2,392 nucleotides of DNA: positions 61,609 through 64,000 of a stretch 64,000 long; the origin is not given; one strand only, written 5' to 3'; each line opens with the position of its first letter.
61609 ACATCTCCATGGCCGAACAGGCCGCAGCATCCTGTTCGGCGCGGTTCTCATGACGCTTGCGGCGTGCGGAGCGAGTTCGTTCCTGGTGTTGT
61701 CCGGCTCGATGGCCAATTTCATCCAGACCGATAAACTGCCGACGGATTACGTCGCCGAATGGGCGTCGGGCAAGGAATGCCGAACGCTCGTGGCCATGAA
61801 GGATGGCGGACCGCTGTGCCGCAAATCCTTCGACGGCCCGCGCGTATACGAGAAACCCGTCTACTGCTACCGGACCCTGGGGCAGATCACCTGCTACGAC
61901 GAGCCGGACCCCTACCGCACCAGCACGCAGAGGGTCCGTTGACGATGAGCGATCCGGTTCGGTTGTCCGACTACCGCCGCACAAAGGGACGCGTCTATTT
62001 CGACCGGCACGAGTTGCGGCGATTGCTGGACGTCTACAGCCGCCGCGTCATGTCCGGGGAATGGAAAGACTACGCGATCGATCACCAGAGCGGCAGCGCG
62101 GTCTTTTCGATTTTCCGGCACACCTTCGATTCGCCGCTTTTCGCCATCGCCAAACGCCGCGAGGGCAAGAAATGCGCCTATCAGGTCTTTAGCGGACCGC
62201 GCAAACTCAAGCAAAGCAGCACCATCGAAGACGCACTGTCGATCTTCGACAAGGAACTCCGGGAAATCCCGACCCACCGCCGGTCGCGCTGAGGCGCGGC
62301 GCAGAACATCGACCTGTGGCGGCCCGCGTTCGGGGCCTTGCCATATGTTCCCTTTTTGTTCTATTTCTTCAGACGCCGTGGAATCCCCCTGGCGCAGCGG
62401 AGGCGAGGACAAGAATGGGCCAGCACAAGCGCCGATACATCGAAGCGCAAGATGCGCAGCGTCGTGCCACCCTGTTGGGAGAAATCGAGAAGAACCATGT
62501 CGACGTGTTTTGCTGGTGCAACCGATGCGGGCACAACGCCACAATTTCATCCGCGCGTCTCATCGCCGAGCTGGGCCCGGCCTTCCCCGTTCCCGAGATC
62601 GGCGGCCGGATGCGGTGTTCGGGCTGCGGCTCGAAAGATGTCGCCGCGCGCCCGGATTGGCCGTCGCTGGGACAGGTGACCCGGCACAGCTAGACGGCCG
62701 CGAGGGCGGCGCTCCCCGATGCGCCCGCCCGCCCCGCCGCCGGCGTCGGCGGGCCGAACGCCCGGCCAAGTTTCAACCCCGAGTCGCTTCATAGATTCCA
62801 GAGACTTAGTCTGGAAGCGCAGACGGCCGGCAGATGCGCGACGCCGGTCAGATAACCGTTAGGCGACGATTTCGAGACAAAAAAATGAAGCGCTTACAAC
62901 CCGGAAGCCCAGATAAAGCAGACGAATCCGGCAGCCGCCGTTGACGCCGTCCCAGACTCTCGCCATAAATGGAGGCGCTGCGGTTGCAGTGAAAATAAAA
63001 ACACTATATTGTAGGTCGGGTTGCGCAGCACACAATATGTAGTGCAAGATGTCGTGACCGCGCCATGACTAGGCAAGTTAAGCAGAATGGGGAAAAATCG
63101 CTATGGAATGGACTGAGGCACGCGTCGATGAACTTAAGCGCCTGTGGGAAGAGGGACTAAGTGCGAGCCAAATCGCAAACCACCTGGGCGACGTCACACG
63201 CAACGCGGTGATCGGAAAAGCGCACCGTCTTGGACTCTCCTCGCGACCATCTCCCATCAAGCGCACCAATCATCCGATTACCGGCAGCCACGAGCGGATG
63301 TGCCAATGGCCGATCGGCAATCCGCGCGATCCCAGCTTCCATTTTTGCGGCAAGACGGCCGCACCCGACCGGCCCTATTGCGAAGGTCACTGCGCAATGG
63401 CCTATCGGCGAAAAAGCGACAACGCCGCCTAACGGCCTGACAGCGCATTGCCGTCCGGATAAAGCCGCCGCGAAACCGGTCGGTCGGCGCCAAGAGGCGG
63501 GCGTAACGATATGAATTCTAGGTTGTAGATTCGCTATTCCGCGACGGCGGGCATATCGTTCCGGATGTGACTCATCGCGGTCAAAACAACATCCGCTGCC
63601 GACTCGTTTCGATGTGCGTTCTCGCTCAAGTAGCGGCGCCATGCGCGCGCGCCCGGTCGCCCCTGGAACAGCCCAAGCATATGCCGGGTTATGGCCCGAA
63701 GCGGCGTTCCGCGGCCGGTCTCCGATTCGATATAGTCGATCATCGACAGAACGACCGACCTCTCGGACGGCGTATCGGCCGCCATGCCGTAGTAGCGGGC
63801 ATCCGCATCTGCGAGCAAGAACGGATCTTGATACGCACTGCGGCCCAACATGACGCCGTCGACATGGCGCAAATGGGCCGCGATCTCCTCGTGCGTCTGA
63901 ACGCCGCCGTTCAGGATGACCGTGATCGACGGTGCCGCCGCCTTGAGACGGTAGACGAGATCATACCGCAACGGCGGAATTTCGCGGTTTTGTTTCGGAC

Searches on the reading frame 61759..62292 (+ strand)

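Call 79: search_protein_families(library=pfam, proteins=[window:61759-62292:+], max_evalue=0.00001)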
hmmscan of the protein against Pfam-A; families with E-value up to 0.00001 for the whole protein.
window:61759-62292:+ (177 aa): 1 family
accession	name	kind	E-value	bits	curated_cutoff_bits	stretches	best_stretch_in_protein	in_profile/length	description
PF10984.13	DUF2794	-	1.2e-21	77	27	1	79-143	1-67/85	Protein of unknown function (DUF2794)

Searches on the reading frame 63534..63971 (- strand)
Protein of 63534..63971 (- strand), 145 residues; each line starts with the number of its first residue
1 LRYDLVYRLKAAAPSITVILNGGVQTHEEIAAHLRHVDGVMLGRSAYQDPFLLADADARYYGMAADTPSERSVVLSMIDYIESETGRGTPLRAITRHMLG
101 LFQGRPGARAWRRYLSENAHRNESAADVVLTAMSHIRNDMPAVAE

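Call 79: search_protein_families(library=pfam, proteins=[window:63534-63971:-], max_evalue=0.00001)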
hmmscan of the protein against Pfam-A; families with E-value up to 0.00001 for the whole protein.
window:63534-63971:- (145 aa): 1 family
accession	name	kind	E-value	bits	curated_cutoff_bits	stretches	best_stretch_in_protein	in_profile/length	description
PF01207.24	Dus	-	3.3e-24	86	20.4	1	2-129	172-303/311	Dihydrouridine synthase (Dus)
